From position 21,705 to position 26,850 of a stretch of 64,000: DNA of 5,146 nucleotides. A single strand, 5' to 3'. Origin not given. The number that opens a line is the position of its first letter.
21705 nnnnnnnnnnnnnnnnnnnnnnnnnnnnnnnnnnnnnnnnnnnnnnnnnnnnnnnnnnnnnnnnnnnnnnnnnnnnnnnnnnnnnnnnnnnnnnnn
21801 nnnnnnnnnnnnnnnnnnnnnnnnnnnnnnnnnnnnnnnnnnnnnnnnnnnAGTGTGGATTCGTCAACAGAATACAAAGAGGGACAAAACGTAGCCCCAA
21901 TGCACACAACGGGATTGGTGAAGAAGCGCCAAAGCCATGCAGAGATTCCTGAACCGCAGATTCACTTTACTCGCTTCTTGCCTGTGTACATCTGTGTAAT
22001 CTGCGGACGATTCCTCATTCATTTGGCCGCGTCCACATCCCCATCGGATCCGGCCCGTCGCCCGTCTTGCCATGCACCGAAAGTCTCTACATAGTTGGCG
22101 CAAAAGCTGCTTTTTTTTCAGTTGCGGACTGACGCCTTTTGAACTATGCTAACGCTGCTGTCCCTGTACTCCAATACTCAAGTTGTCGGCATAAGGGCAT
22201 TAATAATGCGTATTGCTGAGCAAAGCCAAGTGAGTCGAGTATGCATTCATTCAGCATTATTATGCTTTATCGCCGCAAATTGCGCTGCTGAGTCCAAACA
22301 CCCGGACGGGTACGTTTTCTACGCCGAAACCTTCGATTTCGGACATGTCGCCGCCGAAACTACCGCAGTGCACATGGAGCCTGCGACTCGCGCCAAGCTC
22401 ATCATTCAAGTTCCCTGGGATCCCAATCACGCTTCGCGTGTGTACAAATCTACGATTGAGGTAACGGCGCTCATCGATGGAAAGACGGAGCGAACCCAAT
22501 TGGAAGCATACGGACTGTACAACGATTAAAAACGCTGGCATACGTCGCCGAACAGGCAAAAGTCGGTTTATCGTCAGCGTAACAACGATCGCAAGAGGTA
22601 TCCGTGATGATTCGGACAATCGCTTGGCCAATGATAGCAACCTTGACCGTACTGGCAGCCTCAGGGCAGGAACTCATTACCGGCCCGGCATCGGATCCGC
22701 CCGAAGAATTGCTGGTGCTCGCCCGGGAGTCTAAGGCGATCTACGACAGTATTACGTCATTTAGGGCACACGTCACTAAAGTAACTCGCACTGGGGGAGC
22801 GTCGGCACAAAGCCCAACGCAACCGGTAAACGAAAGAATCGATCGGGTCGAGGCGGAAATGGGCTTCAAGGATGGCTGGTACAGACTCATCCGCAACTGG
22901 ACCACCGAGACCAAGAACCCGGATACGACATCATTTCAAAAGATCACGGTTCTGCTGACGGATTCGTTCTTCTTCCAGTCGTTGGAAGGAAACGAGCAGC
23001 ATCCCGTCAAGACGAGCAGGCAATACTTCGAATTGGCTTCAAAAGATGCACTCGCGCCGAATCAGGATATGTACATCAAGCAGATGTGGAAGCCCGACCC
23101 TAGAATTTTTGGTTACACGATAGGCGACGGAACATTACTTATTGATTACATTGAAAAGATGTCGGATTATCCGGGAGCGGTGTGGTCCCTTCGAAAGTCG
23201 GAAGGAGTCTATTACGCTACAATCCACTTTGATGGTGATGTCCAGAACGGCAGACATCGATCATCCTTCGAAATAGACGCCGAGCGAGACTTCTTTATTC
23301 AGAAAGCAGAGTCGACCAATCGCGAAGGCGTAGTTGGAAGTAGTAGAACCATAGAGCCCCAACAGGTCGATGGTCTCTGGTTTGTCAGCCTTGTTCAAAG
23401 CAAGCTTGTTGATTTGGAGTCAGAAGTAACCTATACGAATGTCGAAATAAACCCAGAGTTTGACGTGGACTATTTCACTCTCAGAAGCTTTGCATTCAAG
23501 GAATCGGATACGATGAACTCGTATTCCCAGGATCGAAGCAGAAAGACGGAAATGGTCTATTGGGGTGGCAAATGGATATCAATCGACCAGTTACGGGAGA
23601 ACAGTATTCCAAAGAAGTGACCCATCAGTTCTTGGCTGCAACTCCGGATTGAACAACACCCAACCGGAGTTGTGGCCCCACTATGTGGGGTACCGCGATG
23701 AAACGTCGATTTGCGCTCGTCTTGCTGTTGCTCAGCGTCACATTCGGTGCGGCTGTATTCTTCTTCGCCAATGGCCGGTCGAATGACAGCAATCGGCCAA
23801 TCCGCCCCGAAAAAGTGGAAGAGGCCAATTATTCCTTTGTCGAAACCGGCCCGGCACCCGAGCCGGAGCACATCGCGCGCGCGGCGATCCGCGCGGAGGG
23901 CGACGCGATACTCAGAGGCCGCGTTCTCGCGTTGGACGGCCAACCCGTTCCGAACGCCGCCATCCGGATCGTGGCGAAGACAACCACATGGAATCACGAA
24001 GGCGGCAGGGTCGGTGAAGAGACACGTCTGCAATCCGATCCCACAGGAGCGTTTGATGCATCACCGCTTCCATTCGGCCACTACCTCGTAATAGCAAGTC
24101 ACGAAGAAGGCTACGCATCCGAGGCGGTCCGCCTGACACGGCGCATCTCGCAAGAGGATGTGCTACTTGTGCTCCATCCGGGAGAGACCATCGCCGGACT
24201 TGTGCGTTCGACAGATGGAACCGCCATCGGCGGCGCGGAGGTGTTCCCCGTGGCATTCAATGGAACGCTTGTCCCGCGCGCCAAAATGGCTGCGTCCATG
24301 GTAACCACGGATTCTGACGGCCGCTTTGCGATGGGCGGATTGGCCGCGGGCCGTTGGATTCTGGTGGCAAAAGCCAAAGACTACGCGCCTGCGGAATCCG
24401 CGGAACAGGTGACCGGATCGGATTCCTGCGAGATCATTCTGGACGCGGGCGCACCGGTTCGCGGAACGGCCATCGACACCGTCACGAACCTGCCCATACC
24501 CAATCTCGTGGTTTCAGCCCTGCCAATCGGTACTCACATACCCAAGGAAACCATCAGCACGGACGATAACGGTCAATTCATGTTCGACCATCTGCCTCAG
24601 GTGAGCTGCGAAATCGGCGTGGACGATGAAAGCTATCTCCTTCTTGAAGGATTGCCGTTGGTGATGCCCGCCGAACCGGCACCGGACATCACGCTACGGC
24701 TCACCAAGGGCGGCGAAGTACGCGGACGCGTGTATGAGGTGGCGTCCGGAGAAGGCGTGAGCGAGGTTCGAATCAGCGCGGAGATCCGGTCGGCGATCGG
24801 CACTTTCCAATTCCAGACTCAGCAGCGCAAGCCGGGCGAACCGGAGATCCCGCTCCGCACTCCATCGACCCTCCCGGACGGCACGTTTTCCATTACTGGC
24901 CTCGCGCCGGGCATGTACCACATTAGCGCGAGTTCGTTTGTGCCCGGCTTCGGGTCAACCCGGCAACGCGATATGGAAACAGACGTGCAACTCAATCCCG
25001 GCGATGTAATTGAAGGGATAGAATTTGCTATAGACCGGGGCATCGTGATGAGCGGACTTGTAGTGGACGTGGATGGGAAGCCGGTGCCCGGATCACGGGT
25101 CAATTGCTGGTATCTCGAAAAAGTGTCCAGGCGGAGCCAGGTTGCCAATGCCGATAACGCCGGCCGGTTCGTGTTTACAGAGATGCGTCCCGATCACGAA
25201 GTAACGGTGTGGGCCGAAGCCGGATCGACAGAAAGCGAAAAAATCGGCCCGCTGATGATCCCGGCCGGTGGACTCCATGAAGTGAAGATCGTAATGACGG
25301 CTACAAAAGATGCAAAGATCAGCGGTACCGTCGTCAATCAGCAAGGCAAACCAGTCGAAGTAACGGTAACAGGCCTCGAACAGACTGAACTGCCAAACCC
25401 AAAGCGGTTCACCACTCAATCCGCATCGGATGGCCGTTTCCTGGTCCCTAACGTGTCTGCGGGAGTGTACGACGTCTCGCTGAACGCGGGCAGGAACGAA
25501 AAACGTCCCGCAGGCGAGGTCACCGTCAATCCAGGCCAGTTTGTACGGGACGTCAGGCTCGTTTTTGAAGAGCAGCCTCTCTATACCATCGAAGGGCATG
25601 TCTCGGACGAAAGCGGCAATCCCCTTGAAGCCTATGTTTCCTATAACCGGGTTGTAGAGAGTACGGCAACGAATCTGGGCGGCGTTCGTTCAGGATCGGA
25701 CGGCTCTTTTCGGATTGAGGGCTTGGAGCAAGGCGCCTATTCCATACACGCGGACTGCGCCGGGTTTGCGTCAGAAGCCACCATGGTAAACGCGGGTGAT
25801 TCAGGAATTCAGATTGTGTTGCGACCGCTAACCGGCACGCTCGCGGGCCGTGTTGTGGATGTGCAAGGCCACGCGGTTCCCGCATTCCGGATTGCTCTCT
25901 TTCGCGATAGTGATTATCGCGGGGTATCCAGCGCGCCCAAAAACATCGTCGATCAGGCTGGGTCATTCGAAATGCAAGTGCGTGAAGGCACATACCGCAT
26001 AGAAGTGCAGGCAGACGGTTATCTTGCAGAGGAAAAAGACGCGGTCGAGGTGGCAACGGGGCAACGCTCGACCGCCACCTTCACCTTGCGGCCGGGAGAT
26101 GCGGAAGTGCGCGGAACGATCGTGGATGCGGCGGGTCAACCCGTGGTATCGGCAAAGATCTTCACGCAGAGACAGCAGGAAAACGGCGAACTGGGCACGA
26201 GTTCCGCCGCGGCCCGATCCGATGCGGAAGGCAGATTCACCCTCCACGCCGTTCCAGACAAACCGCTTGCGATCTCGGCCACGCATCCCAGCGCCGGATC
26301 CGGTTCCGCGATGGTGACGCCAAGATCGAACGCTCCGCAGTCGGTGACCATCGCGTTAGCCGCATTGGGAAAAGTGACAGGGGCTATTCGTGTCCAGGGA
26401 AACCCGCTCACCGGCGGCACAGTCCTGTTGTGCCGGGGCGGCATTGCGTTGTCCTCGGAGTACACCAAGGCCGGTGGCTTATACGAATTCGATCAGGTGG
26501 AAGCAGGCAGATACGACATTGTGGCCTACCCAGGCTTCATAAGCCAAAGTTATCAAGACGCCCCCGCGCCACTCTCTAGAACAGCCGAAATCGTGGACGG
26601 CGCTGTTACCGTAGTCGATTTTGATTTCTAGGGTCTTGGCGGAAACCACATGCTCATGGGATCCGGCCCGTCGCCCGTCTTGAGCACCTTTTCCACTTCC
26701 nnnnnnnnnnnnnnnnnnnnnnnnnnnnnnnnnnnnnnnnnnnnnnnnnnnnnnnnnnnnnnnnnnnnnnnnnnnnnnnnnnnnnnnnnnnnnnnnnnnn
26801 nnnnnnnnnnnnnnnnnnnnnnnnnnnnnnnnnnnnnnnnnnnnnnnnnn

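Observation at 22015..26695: A roughly 4.6-kb segment bracketed by a diverged direct repeat of a gene's 3' end (att-like scar), with low-GC cargo and no recognisable recombinase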

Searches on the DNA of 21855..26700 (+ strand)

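Call 51: search_dna_similar(query=window:21855-26700:+, collection=phages, mode=distant, max_rows=5)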
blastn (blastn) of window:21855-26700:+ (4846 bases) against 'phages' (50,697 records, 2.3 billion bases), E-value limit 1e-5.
No match.

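Call 52: search_dna_similar(query=window:21855-26700:+, collection=plasmids, mode=distant, max_rows=5)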
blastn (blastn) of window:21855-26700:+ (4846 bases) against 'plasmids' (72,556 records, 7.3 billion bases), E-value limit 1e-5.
No match.
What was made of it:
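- The phage and plasmid collections hold no DNA match (calls 51, 52).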

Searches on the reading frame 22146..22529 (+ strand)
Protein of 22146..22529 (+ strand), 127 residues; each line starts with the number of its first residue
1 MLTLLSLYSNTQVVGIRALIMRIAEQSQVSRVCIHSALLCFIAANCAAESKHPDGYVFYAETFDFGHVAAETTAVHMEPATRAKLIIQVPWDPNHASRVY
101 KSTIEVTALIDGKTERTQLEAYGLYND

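Call 6: search_protein_families(library=pfam, proteins=[window:22146-22529:+], max_evalue=0.01)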
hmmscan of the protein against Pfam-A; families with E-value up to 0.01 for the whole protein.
window:22146-22529:+ (127 aa): 0 families

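Call 41: search_protein_families(library=phrogs, proteins=[window:22146-22529:+], max_evalue=0.01)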
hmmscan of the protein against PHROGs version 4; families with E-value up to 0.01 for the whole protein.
window:22146-22529:+ (127 aa): 0 families
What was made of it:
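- On Integrative element in the 3' end of a protein-coding gene (e14/icd type): There were no function-annotated PHROG hits (call 41).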

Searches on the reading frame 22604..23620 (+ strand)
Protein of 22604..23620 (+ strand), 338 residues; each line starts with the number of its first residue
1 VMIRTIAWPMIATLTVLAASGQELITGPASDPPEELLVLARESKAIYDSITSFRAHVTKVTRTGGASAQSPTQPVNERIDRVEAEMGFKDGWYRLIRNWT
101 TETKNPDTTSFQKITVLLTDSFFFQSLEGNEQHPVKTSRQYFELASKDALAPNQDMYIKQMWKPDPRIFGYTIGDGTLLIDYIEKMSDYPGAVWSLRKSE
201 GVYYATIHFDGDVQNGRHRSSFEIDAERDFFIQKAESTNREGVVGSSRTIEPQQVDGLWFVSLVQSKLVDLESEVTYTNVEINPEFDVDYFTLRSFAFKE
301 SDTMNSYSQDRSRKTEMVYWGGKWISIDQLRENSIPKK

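Call 6: search_protein_families(library=pfam, proteins=[window:22604-23620:+], max_evalue=0.01)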
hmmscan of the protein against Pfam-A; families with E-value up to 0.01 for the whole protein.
window:22604-23620:+ (338 aa): 0 families

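Call 18: find_homologous_proteins(query=window:22604-23620:+, max_evalue=0.01)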
Query window:22604-23620:+ (338 aa): 1 proteins with E <= 0.01 among 3347 candidates.
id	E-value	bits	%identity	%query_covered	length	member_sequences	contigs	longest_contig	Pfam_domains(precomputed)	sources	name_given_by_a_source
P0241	6.2e-225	763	100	100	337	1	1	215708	-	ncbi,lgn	ncbi:MAG: hypothetical protein AMXMBFR84_15100 [Candidatus Hydrogenedentota bacterium]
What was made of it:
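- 22604..23620 (+): 338-aa ORFan with a signal-peptide-like N-terminus; 49.2% GC, the lowest in the window. It finds only itself among 5.8 billion proteins (call 18).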

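Call 41: search_protein_families(library=phrogs, proteins=[window:22604-23620:+], max_evalue=0.01)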
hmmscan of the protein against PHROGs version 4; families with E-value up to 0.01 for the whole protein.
window:22604-23620:+ (338 aa): 0 families
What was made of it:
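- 22604..23620 (+): It has no Pfam or PHROG hit (calls 6, 41).
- On Integrative element in the 3' end of a protein-coding gene (e14/icd type): Of the two small ORFs, the 338-aa protein matches only itself in 5.8 billion sequences (call 18) and the 127-aa ORF has no Pfam or PHROG hit (calls 6, 41).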

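Call 57: predict_structure(protein=window:22604-23620:+)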
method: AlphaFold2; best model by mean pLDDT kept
length: 338 residues; sequences in the alignment: 1
mean_pLDDT: 31.7   pTM: 0.20
mean pLDDT of the five models: 31.7, 30.1, 29.7, 29.2, 26.6
residues with pLDDT >= 90: 0; 70-90: 0; 50-70: 0; < 50: 338
segments of 3 or more residues with pLDDT < 50: 1-338
pLDDT, mean of each block of 10 residues (from residue 1): 25 27 27 34 33 36 36 35 39 36 33 32 26 29 30 27 27 27 28 31 33 29 35 37 39 37 30 25 25 25 26 35 43 42
secondary structure, 60 per line:
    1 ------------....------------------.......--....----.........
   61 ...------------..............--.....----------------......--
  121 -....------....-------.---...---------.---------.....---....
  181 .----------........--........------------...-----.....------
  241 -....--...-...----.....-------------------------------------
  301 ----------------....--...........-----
elements in order: E13-16 E35-41 H44-47 E52-63 E76-89 E92-96 E113-118 E122-125 E132-135 E169-173 E177-181 E192-199 E202-209 E222-224 E230-234 E242-245 E248-250 E259-263 E317-320 E323-326 H327-333
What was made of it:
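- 22604..23620 (+): The AlphaFold model is unusable at pLDDT 32 (call 57).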

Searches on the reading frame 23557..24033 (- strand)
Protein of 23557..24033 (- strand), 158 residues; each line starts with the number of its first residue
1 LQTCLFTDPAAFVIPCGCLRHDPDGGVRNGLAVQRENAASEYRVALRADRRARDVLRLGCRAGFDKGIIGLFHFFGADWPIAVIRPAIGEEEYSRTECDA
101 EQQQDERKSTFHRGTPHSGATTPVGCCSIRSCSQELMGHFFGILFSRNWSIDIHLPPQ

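Call 36: search_protein_families(library=pfam, proteins=[window:23557-24033:-], max_evalue=0.0001)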
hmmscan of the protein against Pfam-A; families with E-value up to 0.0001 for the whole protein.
window:23557-24033:- (158 aa): 0 families
